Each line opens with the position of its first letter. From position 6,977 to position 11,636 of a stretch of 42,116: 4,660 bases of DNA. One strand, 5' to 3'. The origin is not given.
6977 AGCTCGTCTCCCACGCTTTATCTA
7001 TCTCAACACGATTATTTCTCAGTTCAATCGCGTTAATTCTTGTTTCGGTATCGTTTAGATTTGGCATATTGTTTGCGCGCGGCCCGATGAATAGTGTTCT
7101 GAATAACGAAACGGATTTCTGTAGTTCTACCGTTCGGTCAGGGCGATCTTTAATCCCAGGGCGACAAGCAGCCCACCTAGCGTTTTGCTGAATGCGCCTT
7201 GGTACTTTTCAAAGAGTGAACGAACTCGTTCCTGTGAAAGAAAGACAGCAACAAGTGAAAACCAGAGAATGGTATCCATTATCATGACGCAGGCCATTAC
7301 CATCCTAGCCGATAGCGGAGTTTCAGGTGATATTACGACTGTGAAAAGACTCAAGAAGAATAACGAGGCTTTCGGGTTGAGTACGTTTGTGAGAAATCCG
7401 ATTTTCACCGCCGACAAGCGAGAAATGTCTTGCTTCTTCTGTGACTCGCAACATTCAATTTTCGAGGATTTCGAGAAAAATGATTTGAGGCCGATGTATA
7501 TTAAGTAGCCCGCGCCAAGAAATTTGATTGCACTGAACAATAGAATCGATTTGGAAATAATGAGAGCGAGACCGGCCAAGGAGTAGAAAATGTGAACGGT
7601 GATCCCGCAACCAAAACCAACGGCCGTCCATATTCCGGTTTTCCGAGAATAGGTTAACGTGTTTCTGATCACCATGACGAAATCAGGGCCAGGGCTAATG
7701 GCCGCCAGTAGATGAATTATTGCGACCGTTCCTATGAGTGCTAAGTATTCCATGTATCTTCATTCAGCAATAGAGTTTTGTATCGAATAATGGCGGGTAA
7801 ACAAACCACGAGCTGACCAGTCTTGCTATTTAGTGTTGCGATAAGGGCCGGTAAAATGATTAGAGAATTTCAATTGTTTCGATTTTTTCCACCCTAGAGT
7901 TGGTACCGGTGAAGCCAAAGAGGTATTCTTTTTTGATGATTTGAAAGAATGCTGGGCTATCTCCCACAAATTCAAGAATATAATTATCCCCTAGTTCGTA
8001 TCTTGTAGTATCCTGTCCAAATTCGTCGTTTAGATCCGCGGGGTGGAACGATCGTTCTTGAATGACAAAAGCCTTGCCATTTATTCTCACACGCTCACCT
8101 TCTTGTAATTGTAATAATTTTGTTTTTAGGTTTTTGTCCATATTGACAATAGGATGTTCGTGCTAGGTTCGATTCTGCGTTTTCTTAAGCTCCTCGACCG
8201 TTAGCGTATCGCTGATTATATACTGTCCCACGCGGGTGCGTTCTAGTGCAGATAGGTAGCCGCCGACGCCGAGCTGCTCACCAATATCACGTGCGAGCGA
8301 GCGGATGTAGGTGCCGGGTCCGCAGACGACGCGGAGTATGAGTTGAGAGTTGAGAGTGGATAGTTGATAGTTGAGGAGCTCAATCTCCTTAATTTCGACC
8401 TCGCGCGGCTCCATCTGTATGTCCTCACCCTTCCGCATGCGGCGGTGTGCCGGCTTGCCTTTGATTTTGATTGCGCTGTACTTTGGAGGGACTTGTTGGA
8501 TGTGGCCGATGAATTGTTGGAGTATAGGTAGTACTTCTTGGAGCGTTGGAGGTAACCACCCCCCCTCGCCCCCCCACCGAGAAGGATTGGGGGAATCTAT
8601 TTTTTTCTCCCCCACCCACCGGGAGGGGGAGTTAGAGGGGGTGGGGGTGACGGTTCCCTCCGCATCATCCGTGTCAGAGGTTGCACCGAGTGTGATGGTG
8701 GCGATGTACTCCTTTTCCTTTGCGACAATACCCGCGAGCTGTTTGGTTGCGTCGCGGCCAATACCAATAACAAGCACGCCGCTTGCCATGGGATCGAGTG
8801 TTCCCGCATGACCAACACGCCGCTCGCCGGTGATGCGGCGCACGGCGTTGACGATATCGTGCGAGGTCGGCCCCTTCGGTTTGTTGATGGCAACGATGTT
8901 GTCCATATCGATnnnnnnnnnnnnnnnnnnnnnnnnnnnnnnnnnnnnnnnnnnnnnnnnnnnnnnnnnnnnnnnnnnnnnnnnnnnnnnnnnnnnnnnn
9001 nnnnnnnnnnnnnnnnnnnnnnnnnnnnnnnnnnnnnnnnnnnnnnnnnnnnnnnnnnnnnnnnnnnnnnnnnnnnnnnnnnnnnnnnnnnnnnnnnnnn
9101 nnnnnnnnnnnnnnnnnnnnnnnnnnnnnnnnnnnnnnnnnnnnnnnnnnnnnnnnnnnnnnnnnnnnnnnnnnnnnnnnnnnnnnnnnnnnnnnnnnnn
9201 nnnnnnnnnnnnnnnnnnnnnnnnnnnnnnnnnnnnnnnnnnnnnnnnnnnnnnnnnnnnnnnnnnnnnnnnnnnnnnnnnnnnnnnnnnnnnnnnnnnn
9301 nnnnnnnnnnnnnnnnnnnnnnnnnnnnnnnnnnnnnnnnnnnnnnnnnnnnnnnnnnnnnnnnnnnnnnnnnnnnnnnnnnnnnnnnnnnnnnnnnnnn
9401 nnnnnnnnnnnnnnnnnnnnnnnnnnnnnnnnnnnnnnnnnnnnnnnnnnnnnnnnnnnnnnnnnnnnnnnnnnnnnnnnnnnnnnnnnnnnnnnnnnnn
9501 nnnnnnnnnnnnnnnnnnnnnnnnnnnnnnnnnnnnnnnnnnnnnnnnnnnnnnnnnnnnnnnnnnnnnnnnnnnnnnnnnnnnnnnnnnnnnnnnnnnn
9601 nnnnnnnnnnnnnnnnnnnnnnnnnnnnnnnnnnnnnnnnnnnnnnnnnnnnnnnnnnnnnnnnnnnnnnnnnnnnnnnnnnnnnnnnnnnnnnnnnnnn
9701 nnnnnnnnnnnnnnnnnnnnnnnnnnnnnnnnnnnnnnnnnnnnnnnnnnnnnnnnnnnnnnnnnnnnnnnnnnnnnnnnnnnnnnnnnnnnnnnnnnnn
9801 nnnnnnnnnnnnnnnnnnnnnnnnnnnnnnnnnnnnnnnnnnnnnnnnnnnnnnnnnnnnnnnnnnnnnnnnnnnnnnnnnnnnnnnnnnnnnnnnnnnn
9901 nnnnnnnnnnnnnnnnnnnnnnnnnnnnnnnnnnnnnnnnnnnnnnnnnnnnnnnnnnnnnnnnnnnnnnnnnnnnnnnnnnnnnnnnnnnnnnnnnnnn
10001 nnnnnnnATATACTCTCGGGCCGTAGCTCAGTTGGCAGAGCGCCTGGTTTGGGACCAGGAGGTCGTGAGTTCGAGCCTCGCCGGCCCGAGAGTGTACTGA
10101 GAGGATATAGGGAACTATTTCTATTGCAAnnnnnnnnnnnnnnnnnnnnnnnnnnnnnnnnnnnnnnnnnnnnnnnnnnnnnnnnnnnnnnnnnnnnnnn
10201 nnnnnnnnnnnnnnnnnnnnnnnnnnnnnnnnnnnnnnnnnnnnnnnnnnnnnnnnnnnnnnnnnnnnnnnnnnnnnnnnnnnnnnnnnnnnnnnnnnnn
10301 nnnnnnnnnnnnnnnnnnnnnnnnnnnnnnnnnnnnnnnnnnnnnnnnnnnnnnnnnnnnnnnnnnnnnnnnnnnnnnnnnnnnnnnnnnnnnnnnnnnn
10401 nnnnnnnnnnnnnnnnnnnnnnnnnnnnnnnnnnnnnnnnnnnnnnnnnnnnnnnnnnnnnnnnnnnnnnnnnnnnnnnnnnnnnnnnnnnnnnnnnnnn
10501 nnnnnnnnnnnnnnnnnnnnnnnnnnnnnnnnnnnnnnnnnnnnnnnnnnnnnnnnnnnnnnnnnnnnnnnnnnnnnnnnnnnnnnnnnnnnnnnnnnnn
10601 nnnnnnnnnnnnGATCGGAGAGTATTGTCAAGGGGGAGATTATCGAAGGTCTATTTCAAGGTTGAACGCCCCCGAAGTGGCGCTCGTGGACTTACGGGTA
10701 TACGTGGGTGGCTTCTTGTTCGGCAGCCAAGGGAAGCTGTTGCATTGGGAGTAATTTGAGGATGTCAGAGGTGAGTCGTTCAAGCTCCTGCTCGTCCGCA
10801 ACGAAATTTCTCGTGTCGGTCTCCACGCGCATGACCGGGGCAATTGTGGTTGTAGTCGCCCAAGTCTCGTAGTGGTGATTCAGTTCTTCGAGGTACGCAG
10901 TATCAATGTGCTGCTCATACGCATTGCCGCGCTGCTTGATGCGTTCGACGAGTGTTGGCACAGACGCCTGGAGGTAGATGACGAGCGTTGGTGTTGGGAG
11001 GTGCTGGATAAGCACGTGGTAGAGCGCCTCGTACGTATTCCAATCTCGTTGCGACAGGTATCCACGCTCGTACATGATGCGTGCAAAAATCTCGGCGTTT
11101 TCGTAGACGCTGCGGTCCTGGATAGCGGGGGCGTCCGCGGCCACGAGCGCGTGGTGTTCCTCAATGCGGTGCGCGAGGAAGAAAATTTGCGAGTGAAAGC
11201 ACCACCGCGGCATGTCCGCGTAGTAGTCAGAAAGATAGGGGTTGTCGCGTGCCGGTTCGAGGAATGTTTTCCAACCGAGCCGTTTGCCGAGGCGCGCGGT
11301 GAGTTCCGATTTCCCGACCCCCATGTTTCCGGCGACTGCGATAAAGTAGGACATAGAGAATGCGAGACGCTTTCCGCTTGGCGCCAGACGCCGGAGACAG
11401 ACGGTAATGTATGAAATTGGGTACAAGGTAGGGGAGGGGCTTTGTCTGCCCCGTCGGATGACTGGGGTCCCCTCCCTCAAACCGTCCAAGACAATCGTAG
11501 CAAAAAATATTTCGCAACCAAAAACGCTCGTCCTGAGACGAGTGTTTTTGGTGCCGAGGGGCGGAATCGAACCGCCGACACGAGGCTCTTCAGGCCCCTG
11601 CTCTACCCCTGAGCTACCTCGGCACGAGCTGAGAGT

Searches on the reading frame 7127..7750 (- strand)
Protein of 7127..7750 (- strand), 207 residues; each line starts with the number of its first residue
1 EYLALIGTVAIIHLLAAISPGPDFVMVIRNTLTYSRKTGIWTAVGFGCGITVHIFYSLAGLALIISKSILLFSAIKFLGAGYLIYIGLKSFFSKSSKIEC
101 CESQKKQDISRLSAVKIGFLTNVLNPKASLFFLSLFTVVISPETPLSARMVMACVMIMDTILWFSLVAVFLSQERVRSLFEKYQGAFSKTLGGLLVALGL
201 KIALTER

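Call 70: search_protein_families(library=pfam, proteins=[window:7127-7750:-], max_evalue=0.001)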
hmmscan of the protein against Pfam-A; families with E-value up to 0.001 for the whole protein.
window:7127-7750:- (207 aa): 1 family
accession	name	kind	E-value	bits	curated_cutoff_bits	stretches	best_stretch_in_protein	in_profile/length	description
PF01810.24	LysE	-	1.3e-32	113.3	25.6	1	16-204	3-191/193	LysE type translocator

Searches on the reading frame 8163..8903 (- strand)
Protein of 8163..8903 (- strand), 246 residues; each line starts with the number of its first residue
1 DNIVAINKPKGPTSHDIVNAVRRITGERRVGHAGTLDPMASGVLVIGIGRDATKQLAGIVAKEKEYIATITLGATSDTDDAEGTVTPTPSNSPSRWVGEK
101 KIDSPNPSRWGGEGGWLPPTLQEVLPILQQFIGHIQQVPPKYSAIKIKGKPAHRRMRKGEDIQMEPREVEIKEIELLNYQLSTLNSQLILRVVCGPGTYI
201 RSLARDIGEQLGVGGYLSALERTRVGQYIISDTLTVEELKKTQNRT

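Call 13: search_protein_families(library=pfam, proteins=[window:8163-8903:-], max_evalue=0.001)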
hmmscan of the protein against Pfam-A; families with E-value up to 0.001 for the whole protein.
window:8163-8903:- (246 aa): 2 families
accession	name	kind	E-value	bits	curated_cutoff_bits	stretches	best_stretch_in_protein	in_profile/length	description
PF01509.24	TruB_N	-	2.1e-43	148.7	27.3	2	22-89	1-67/149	TruB family pseudouridylate synthase (N terminal domain)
PF16198.10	TruB_C_2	-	3.9e-10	40.2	29.3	1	201-243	1-43/66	tRNA pseudouridylate synthase B C-terminal domain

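Call 67: search_solved_structures(query=window:8163-8903:-, show_alignments=1, max_evalue=1e-10)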
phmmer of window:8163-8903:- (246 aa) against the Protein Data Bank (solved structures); distinct sequences matched with E-value up to 1e-10: 21.
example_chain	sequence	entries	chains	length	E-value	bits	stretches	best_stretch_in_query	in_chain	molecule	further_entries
1sgv_A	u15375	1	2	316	1.4e-49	172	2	2-87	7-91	tRNA pseudouridine synthase B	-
1ze1_A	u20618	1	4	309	6.3e-34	120.8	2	120-239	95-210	tRNA pseudouridine synthase B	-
1ze2_A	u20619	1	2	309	6.3e-34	120.8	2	120-239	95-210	tRNA pseudouridine synthase B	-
1r3e_A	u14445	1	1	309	6.3e-34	120.8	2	120-239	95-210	tRNA pseudouridine synthase B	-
2ab4_A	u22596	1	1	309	2.2e-33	119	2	120-239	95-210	tRNA pseudouridine synthase B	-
1r3f_A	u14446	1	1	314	1.4e-31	113.1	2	122-241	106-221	tRNA pseudouridine synthase B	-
1k8w_A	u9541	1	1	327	1.7e-31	112.8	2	122-241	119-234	tRNA Pseudouridine Synthase B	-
1zl3_A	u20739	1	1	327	8.3e-31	110.6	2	122-241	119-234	tRNA pseudouridine synthase B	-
8jfx_A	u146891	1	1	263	8.3e-28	100.8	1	120-233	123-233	Pseudouridylate synthase TRUB1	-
2apo_A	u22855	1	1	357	1.2e-20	77.3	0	3-75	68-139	Probable tRNA pseudouridine synthase B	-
2aus_C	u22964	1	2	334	2e-20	76.6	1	3-74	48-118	pseudouridine synthase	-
3hjw_A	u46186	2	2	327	3e-20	76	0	3-73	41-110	Pseudouridine synthase Cbf5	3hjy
3mqk_A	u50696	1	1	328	3e-20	76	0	3-73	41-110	tRNA pseudouridine synthase B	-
2ey4_A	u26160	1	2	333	3.2e-20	75.9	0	3-73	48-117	Probable tRNA pseudouridine synthase B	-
3lwo_A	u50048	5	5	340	3.5e-20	75.8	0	3-73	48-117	Pseudouridine synthase Cbf5 | Probable tRNA pseudouridine synthase B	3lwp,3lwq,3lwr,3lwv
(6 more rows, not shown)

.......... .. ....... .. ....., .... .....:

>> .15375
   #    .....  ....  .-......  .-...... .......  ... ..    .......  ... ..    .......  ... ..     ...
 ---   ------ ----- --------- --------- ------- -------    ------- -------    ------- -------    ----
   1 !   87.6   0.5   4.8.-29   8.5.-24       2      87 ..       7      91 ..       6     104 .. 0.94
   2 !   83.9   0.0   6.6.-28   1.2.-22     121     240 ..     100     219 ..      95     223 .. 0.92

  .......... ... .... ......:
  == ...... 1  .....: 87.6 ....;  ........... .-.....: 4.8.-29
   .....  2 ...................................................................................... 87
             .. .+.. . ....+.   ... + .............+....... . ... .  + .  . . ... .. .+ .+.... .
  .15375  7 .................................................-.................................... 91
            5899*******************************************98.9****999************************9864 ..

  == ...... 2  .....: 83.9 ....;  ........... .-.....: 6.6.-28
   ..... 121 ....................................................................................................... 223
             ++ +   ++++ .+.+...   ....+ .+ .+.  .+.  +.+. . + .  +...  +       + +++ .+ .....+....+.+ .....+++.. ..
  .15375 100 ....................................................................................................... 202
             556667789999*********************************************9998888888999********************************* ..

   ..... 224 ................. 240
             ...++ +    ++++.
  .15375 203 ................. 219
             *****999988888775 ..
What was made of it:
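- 8556..8646 (-): GC-rich inverted pair inside truB (CDS 8163-8906, -). An in-frame insert of about 25 aa. Gap against M. tuberculosis TruB 1sgv (call 67).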

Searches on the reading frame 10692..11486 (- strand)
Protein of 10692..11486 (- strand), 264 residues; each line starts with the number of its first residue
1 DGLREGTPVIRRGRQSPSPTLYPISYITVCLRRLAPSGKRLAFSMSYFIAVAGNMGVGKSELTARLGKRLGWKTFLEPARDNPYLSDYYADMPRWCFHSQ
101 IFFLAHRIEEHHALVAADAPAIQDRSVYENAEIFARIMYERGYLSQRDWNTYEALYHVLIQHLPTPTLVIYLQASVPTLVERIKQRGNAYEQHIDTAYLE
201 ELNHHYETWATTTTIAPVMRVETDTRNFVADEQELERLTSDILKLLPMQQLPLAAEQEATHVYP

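Call 71: search_protein_families(library=pfam, proteins=[window:10692-11486:-], max_evalue=0.001)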
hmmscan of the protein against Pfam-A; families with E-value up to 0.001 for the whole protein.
window:10692-11486:- (264 aa): 2 families
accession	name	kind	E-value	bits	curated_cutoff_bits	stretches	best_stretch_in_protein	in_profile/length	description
PF01712.25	dNK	-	1.3e-54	185.5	27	1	49-245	1-201/203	Deoxynucleoside kinase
PF13238.12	AAA_18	-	1.6e-06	29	29.4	1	49-188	1-113/128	AAA domain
